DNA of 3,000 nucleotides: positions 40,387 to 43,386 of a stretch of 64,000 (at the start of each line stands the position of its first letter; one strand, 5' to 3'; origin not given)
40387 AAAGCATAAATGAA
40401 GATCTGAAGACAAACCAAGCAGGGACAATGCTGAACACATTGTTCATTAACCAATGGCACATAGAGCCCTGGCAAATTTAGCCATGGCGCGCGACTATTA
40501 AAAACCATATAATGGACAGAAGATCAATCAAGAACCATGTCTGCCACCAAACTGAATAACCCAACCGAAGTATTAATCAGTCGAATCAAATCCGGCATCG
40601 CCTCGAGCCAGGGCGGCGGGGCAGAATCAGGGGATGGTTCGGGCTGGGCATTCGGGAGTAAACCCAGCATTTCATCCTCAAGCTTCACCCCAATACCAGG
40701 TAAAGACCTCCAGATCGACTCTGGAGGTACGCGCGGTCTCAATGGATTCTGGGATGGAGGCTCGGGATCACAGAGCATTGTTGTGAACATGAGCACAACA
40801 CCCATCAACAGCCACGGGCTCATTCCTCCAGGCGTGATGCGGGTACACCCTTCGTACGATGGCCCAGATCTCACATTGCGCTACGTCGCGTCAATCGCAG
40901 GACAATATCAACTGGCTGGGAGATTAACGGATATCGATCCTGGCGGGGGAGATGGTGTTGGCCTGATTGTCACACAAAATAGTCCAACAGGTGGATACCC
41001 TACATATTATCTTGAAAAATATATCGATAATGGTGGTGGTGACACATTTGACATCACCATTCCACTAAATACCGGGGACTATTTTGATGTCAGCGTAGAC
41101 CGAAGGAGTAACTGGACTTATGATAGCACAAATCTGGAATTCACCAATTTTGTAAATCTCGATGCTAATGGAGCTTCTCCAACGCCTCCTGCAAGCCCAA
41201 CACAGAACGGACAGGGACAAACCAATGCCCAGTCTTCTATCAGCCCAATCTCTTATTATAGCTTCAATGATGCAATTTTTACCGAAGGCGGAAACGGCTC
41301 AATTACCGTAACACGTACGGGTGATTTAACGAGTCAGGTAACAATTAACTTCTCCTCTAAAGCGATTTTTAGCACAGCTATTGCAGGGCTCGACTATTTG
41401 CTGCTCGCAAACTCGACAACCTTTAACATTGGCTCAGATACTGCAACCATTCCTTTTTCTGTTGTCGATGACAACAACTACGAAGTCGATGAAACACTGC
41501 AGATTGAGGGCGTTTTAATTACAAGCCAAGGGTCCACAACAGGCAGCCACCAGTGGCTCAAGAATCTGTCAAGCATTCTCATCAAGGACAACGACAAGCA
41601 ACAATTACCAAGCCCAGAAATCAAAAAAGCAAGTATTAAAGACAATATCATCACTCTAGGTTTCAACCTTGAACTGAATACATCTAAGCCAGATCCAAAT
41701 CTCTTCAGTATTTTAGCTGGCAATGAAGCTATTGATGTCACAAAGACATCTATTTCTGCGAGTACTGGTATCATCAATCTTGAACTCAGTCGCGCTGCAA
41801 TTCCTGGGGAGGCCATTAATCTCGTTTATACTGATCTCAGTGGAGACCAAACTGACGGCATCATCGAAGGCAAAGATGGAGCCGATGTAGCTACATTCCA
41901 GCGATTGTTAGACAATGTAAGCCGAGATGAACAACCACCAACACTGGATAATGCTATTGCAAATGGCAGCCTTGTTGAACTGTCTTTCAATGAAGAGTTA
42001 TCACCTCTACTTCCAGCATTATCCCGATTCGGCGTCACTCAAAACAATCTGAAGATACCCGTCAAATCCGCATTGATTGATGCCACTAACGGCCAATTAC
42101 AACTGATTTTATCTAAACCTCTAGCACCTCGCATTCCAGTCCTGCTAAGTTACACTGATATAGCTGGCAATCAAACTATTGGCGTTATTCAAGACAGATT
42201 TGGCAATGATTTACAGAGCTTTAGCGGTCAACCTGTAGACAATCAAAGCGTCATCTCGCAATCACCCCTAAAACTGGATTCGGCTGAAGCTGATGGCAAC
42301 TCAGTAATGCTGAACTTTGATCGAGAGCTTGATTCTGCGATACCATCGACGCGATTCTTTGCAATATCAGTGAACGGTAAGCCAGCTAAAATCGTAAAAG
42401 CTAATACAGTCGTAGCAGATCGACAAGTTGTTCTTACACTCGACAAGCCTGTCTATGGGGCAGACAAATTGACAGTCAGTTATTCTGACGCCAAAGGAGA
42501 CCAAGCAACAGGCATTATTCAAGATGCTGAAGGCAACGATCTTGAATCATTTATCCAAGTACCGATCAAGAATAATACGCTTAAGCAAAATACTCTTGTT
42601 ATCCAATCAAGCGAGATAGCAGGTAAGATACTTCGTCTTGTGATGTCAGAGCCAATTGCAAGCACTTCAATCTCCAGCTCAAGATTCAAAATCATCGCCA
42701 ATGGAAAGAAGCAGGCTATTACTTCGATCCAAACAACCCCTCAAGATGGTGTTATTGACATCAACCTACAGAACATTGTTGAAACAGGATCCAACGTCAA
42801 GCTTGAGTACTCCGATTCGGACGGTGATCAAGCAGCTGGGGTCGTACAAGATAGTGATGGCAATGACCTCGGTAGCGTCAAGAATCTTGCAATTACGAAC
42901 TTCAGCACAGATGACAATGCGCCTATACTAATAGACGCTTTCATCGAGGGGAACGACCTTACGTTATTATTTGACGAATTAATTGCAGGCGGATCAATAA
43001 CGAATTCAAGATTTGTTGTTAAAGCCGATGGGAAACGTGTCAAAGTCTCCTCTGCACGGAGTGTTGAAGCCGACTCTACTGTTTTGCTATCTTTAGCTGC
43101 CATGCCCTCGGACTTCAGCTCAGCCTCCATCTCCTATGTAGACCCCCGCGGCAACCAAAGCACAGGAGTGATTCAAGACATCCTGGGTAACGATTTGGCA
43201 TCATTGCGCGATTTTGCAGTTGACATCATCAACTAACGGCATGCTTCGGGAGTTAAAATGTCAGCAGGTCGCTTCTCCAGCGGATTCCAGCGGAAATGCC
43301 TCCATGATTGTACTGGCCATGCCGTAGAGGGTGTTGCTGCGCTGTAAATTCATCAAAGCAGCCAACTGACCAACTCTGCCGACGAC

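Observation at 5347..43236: Six-member family: a fixed 5xSwmB C-terminal cassette carrying interchangeable N-terminal heads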

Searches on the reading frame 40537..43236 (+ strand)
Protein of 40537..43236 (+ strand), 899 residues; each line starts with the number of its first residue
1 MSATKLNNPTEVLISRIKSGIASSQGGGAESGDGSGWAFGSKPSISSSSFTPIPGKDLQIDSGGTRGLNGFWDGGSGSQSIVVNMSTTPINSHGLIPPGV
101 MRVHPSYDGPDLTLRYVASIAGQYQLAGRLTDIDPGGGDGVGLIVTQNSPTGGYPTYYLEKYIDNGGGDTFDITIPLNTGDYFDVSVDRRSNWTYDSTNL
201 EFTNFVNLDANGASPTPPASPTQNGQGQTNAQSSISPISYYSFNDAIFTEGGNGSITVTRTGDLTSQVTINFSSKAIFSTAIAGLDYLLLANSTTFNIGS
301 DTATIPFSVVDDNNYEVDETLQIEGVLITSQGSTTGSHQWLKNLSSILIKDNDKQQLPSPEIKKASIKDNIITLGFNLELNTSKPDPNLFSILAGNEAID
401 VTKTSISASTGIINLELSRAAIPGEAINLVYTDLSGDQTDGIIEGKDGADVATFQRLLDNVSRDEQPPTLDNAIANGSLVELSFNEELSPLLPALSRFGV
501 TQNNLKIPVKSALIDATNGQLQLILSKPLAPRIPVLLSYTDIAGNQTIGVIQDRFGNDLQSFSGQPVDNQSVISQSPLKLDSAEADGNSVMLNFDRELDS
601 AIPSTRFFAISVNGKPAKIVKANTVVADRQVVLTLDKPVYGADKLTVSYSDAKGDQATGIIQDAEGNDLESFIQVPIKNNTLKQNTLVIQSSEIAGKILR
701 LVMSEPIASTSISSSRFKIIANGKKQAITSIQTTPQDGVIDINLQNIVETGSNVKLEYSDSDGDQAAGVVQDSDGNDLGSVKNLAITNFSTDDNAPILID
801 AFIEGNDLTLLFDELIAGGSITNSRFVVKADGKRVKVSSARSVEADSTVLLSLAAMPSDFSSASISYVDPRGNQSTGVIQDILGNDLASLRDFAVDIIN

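Call 3: search_protein_families(library=pfam, proteins=[window:40537-43236:+], max_evalue=0.01)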
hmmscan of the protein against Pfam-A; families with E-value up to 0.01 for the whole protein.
window:40537-43236:+ (899 aa): 2 families
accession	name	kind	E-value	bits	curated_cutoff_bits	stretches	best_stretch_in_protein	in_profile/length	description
PF13753.12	SWM_repeat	-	3.4e-45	152.6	27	4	575-652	3-84/86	Putative flagellar system-associated repeat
PF03160.20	Calx-beta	-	3.3e-08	34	27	1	253-324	23-93/119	Calx-beta domain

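Call 36: search_protein_families(library=ncbifam, proteins=[window:40537-43233:+], max_evalue=0.001)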
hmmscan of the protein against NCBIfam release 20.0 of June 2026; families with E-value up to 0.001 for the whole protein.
window:40537-43233:+ (899 aa): 2 families
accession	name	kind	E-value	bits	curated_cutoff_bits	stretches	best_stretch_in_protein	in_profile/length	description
TIGR02059.1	swm_rep_I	domain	1.5e-25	89.3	40.1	1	585-652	28-98/101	cyanobacterial long protein repeat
TIGR00845.1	caca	equivalog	0.0001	20.3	679.85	1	235-324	394-482/921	sodium/calcium exchanger 1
